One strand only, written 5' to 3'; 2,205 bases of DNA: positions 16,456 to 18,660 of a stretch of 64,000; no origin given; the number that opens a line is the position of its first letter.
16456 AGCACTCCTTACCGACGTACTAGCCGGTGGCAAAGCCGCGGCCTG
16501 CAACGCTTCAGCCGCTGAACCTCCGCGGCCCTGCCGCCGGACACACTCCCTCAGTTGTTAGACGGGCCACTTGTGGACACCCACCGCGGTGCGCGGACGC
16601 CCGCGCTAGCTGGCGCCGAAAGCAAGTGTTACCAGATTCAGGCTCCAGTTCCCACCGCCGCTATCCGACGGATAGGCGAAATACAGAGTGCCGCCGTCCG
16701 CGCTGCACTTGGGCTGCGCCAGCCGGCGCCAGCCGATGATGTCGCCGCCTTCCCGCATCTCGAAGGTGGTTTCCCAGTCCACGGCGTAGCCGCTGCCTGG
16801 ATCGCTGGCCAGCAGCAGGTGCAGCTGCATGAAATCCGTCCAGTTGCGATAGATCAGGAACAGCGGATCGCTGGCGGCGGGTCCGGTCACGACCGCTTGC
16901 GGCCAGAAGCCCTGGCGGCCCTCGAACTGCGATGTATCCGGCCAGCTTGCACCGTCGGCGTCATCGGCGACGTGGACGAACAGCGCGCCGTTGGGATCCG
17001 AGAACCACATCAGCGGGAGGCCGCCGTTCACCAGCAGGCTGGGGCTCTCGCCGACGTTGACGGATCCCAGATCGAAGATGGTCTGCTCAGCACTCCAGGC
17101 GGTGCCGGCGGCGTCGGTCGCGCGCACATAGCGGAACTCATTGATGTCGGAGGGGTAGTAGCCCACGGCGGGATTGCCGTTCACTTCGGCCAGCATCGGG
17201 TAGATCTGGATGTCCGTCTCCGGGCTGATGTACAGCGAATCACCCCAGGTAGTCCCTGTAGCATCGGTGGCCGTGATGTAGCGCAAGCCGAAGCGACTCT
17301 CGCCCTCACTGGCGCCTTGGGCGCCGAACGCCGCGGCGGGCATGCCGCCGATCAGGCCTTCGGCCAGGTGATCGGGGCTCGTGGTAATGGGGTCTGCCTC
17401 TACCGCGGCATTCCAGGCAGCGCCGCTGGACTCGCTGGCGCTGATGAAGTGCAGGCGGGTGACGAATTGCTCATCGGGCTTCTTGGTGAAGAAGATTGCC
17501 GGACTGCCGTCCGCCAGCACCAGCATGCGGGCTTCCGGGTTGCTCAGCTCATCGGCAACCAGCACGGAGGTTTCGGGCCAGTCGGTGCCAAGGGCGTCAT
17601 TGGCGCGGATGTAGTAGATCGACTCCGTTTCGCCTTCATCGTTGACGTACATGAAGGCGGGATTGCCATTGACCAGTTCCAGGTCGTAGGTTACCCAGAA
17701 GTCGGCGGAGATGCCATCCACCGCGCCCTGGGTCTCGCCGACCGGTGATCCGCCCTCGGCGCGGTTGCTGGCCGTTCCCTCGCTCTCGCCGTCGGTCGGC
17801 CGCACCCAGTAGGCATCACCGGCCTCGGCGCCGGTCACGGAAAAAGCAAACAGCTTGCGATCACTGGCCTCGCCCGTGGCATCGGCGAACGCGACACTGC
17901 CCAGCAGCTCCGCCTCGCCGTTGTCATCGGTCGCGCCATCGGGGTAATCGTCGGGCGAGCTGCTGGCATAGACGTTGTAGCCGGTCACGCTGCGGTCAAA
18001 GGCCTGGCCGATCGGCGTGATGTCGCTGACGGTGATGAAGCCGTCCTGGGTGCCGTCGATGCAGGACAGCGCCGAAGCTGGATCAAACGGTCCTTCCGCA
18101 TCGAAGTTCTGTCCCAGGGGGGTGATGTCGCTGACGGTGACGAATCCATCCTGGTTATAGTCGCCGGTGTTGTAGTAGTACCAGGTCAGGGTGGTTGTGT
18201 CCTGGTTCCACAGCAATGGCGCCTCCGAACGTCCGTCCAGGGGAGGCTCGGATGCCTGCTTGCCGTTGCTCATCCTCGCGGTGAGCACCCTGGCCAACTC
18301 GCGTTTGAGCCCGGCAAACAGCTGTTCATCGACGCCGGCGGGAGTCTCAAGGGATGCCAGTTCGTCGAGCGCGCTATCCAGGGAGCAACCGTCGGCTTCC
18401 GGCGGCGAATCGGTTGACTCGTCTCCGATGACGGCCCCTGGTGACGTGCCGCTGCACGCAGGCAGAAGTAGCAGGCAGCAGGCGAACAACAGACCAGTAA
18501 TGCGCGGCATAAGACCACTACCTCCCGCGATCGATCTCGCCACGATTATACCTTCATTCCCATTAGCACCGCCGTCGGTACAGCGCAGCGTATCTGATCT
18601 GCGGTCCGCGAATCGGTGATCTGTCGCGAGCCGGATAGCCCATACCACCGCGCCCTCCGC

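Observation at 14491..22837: Expanded array of modular surface lipoproteins (dockerin-like EF-hand pair, PKD, Asp-box-like propeller)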

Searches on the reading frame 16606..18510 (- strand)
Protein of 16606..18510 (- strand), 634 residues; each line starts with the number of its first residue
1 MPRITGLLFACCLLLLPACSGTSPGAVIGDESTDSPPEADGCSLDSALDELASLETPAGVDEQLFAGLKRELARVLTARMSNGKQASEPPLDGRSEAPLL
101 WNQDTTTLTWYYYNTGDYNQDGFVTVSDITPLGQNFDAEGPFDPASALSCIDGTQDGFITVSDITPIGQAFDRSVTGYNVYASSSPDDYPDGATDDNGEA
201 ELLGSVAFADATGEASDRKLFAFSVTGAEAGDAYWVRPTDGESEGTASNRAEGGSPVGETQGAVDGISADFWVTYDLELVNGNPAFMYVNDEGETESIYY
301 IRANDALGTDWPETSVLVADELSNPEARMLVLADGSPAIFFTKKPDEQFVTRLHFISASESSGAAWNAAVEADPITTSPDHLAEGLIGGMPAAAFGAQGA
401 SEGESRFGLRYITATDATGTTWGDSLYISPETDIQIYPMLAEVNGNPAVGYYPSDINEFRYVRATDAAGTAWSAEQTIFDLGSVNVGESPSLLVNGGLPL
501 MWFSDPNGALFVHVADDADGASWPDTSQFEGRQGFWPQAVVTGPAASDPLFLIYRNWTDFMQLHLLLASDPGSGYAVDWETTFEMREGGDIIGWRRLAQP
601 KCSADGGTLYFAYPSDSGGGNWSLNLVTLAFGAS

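Call 3: search_protein_families(library=pfam, proteins=[window:16606-18510:-], max_evalue=0.1)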
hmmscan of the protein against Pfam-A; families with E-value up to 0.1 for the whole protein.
window:16606-18510:- (634 aa): 3 families
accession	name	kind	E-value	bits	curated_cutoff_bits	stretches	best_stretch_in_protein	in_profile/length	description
PF03080.22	Neprosin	-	0.022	14.5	22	0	148-177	52-82/214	Neprosin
PF00404.24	Dockerin_1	-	0.025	15.2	22.9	1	116-165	2-50/57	Dockerin type I domain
PF13202.12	EF-hand_5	-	0.093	12.7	25.9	0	147-162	4-19/25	EF hand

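Call 11: find_homologous_proteins(query=window:16606-18510:-, max_evalue=0.001)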
Query window:16606-18510:- (634 aa): 84 proteins with E <= 0.001 among 8000 candidates.
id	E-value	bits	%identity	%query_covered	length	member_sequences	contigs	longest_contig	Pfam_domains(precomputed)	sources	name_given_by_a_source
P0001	0.0e+0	1440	100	100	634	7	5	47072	-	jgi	-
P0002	3.5e-229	781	58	98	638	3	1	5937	-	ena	-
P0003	1.0e-99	353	53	42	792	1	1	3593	PF22352.3,PF00801.27,PF18911.7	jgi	-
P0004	1.5e-96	343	38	81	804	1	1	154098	PF22352.3,PF00801.27,PF18911.7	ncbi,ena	-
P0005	1.4e-95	340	59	38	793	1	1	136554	PF22352.3,PF00801.27,PF18911.7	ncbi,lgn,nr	ncbi:PKD domain-containing protein [bacterium]|nr:PKD domain-containing protein [bacterium]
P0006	1.2e-82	297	37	75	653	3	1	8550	-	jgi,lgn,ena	-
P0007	4.9e-82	295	31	39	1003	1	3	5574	PF16323.12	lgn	-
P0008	1.9e-79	286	33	42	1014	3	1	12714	PF16323.12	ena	-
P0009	1.1e-78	284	34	42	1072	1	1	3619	PF10304.16,PF16323.12,PF13620.13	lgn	-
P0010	5.1e-77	278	40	72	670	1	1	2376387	-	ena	-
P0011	1.6e-76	277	30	55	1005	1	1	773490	PF16323.12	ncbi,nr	ncbi:MAG: hypothetical protein IPK32_11775 [Verrucomicrobiaceae bacterium]|nr:hypothetical protein [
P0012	2.5e-75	273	31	39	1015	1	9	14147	-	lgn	-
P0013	2.3e-72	263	29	55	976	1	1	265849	PF18962.8,PF19081.7,PF09076.16,PF13088.13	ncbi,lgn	-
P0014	1.4e-70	257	37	74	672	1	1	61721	-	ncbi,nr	ncbi:hypothetical protein JW859_03285 [bacterium]|nr:hypothetical protein [bacterium]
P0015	2.7e-68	249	32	54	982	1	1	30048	-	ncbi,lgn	-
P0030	3.7e-53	199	34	67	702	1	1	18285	PF00404.25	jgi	jgi:hypothetical protein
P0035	2.5e-50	190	43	26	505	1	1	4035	PF00404.25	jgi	jgi:hypothetical protein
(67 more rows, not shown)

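Call 28: search_protein_families(library=pfam, alignment_id=A4, max_evalue=0.01)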
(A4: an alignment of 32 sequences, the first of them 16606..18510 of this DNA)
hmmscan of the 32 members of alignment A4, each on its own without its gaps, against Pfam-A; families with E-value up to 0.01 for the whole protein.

A. member 1, window:16606-18510:- (634 aa): 0 families

B. families by the number of members that match (of 32 scanned): 18 families
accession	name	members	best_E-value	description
PF16323.11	DUF4959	8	5.1e-10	Domain of unknown function (DUF4959)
PF18911.6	PKD_4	6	6.9e-11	PKD domain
PF00404.24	Dockerin_1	5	1.2e-05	Dockerin type I domain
PF00801.26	PKD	4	0.0001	PKD domain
PF18962.6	Por_Secre_tail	2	1.4e-09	Secretion system C-terminal sorting domain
PF13088.12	BNR_2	2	2.1e-09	BNR repeat-like domain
PF24415.1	Ig_Irg-7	2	3.9e-05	Irg-7-like, Ig-like domain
PF10304.15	RTP1_C2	2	0.0031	Required for nuclear transport of RNA pol II C-terminus 2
PF19081.6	Ig_7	1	4.1e-09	Ig-like domain CHU_C associated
PF15892.11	BNR_4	1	1.5e-05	BNR repeat-containing family member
PF09076.15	Crystall_2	1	1.9e-05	Beta/Gamma crystallin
PF22352.2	K319L-like_PKD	1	2.1e-05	K319L-like, PKD domain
PF15780.11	ASH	1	0.0001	Abnormal spindle-like microcephaly-assoc'd, ASPM-SPD-2-Hydin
PF23851.1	DUF7214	1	0.00029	Domain of unknown function (DUF7214)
PF08439.15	Peptidase_M3_N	1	0.0017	Oligopeptidase F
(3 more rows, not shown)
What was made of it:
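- The propeller module is shared with T9SS-secreted proteins of Bacteroidota (Por_Secre_tail in homologues; calls 11, 28).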

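Call 29: search_protein_families(library=ncbifam, proteins=[window:16606-18510:-], max_evalue=0.1)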
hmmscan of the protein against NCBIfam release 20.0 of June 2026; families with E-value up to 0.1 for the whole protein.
window:16606-18510:- (634 aa): 0 families

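Call 34: predict_structure(alignment_id=A4)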
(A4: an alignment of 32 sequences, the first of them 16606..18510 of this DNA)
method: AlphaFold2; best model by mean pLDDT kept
length: 634 residues; sequences in the alignment: 32
mean_pLDDT: 78.8   pTM: 0.63
mean pLDDT of the five models: 78.8, 78.4, 77.9, 77.3, 75.4
residues with pLDDT >= 90: 265; 70-90: 196; 50-70: 89; < 50: 84
segments of 3 or more residues with pLDDT < 50: 1-34, 256-266, 576-579, 586-605, 617-622, 632-634
pLDDT, mean of each block of 10 residues (from residue 1): 40 40 38 50 90 95 96 93 82 83 86 93 95 94 83 88 92 96 93 91 97 92 92 93 92 57 47 70 84 86 82 89 77 92 79 94 95 90 91 86 75 96 92 86 95 85 96 92 66 85 81 90 83 69 59 72 63 49 50 41 51 50 52 38
secondary structure, 60 per line:
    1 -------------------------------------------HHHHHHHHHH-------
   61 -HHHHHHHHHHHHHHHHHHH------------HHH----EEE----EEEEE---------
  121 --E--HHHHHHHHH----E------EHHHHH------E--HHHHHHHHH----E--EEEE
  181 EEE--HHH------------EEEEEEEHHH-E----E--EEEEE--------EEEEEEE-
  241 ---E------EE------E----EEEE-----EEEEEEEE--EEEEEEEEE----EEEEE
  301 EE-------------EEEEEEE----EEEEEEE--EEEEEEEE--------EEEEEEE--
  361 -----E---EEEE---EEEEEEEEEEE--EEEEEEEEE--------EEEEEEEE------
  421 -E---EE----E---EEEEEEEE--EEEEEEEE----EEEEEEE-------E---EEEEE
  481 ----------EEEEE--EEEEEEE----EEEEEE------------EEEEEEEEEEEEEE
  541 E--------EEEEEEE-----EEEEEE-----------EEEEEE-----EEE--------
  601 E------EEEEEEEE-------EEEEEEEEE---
elements in order: H44-53 H62-80 E100-102 E107-111 H126-134 H147-151 H161-169 E177-183 E201-207 E220-224 E233-239 E264-267 E273-280 E283-291 E296-302 E316-322 E327-333 E336-343 E352-358 E370-373 E377-387 E390-398 E407-414 E436-443 E446-453 E458-464 E476-480 E491-495 E498-504 E509-514 E527-541 E550-556 E562-567 E579-584 E590-592 E608-615 E623-631

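Call 37: fold_search(model_id=the predicted structure, library=pdb)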
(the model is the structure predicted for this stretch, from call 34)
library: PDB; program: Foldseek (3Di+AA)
matches with E <= 10: 1122; with E <= 0.001: 489
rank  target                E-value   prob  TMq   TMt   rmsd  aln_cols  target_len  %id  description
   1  8q7u                  2.9e-10  1.00  0.38  0.64   9.8       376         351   12  Photorhabdus laumondii lectin PLL in complex with alpha-methyl-fucoside (released 2025-03-05)
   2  5c9l                  5.8e-10  1.00  0.38  0.64   9.8       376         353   13  Crystal structure of native PLL lectin from Photorhabdus luminescens at 1.65 A resolution (released 2016-10-19)
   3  6rgg_B                8.3e-10  1.00  0.40  0.70   4.5       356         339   13  Photorhabdus laumondii lectin PLL2 in complex with O-methylated PGL-1-derived disaccharide (released 2020-07-01)
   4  8q83_B                8.8e-10  1.00  0.38  0.66   6.5       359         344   13  Photorhabdus laumondii lectin PLL5 in complex with alpha-methyl-fucoside (released 2025-03-05)
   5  8q83_C                3.6e-09  1.00  0.39  0.68   5.4       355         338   12  Photorhabdus laumondii lectin PLL5 in complex with alpha-methyl-fucoside (released 2025-03-05)
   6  3h6j                  3.6e-09  1.00  0.33  0.44   6.3       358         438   12  Crystal structure of a putative neuraminidase from Pseudomonas aeruginosa (released 2009-05-12)
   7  8q83_D                4.5e-09  1.00  0.40  0.69   5.1       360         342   12  Photorhabdus laumondii lectin PLL5 in complex with alpha-methyl-fucoside (released 2025-03-05)
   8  5mxe                  6.1e-09  1.00  0.36  0.61  10.0       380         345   14  Photorhabdus asymbiotica lectin (PHL) in free form (released 2017-08-09)
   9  5mxh                  9.3e-09  1.00  0.35  0.59  10.4       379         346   14  Photorhabdus asymbiotica lectin (PHL) in complex with D-galactose (released 2017-08-09)
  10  2w38                  1.0e-08  1.00  0.35  0.48   6.4       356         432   10  Crystal structure of the pseudaminidase from Pseudomonas aeruginosa (released 2008-12-23)
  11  8q83_A                1.2e-08  1.00  0.40  0.69   6.0       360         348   14  Photorhabdus laumondii lectin PLL5 in complex with alpha-methyl-fucoside (released 2025-03-05)
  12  6fhx_A                1.9e-08  1.00  0.36  0.62  10.1       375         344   14  Photorhabdus asymbiotica lectin (PHL) in complex with synthetic C-fucoside (released 2019-01-30)
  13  5mxf                  2.1e-08  1.00  0.37  0.63   5.5       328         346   14  Photorhabdus asymbiotica lectin (PHL) in complex with alpha-methyl fucoside (released 2017-08-09)
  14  4nc5                  3.4e-08  1.00  0.33  0.54   6.4       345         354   13  Human sialidase 2 in complex with 2,3-difluorosialic acid (covalent intermediate) (released 2013-11-06)
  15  2f13                  4.7e-08  1.00  0.33  0.52   6.6       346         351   12  Crystal Structure of the Human Sialidase Neu2 in Complex with 2',3'- dihydroxypropyl ether mimetic Inhibitor (released 2006-11-21)
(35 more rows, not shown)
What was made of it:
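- Closest known: Photorhabdus PLL/PHL seven-bladed beta-propeller lectins. Same: They have seven blades, are non-enzymatic and bind sugars (call 37).
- Checked: They fold as a beta-propeller (calls 34, 37).
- The propeller is closest to the 7-bladed fucose lectins PLL/PHL (call 37). Foldseek lists sialidases, a pseudaminidase, GH145 (BT3686) and GH32/43 enzymes among the propeller matches (call 37). The best matches are non-enzymatic lectins, with lower TM for the enzymes (about 0.5 for sialidases, 0.52-0.60 for GH145, 0.28-0.44 for GH32/43; call 37).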

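Call 46: find_encoding_contigs(protein=P0006, flank=3000, max_places=3)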
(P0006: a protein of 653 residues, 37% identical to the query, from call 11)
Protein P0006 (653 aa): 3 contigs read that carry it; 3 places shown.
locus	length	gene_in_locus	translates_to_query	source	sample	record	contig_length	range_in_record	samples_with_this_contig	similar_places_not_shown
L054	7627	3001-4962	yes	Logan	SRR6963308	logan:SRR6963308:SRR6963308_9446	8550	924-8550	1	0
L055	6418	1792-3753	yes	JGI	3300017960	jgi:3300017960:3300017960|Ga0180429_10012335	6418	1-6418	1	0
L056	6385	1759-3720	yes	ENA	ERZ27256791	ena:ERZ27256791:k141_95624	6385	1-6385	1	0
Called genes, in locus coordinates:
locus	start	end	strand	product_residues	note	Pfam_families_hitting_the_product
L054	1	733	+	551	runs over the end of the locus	?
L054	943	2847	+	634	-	-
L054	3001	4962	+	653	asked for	-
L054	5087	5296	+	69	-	-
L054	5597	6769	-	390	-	PF02771:Acyl-CoA_dh_N, PF02770:Acyl-CoA_dh_M, PF00441:Acyl-CoA_dh_1, PF22924:ACOX_C_alpha1 (weak), PF08028:Acyl-CoA_dh_2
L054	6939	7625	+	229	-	?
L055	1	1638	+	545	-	?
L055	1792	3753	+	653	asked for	-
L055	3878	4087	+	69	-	-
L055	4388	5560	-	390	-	PF02771:Acyl-CoA_dh_N, PF02770:Acyl-CoA_dh_M, PF00441:Acyl-CoA_dh_1, PF22924:ACOX_C_alpha1 (weak), PF08028:Acyl-CoA_dh_2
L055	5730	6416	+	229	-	?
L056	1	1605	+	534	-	?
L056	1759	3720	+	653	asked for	-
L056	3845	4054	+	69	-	-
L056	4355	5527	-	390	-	PF02771:Acyl-CoA_dh_N, PF02770:Acyl-CoA_dh_M, PF00441:Acyl-CoA_dh_1, PF22924:ACOX_C_alpha1 (weak), PF08028:Acyl-CoA_dh_2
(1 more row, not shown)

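Call 74: search_protein_families(library=phrogs, proteins=[window:16606-18510:-], max_evalue=0.001)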
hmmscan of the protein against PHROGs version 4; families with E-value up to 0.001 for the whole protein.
window:16606-18510:- (634 aa): 0 families
